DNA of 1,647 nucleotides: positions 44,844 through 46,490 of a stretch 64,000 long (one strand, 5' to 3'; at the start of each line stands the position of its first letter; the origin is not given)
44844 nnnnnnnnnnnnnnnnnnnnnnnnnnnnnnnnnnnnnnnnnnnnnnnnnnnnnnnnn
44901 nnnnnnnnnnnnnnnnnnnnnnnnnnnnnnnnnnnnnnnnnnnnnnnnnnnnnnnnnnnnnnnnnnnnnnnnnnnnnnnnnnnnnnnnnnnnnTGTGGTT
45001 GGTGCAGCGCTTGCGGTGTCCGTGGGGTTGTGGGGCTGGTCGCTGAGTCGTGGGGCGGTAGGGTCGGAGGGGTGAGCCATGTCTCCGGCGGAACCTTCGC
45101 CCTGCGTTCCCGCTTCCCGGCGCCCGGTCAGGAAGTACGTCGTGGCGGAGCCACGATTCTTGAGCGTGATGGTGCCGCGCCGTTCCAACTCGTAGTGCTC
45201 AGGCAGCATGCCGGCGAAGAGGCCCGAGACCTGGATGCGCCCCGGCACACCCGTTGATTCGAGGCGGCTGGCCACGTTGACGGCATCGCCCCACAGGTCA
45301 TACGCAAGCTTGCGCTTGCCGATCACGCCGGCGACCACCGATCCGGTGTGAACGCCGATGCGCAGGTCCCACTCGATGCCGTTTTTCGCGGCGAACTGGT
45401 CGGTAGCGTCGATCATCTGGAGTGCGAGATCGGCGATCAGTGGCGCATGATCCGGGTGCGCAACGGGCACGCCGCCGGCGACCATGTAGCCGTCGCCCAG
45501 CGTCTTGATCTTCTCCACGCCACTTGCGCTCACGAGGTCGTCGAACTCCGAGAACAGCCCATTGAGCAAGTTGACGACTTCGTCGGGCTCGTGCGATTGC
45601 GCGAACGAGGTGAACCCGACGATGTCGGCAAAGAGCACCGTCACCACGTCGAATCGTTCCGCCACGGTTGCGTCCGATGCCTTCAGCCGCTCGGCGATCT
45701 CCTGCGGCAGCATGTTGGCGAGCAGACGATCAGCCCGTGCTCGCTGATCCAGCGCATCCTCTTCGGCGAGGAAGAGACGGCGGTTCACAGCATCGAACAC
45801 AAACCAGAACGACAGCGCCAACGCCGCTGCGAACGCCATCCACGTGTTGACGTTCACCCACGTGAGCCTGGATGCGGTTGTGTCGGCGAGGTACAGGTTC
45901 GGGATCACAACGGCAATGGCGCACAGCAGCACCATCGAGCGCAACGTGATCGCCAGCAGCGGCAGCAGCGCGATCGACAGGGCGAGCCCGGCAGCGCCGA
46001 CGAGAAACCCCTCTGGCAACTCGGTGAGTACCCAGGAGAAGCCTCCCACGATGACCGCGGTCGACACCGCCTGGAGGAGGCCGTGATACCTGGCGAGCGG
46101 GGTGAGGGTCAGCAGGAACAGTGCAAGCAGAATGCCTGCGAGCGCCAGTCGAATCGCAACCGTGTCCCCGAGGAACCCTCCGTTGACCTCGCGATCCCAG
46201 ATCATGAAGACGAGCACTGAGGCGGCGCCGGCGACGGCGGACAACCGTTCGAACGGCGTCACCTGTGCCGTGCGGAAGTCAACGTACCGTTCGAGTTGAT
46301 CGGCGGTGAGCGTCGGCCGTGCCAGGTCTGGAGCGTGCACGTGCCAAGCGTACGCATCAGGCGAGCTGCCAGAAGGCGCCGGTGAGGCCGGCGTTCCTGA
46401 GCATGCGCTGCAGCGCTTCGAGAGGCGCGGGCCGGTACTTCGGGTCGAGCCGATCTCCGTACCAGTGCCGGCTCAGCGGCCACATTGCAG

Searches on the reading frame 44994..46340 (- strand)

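Call 72: search_protein_families(library=pfam, proteins=[window:44994-46340:-], max_evalue=0.001)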
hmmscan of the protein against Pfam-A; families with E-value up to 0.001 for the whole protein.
window:44994-46340:- (449 aa): 2 families
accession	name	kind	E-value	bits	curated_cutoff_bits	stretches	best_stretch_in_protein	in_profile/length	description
PF00211.25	Guanylate_cyc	-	6.8e-61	205.5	21.9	1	227-405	3-182/183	Adenylate and Guanylate cyclase catalytic domain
PF20968.2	MASE8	-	2.6e-08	34.6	26.2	1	48-192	2-149/154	MASE8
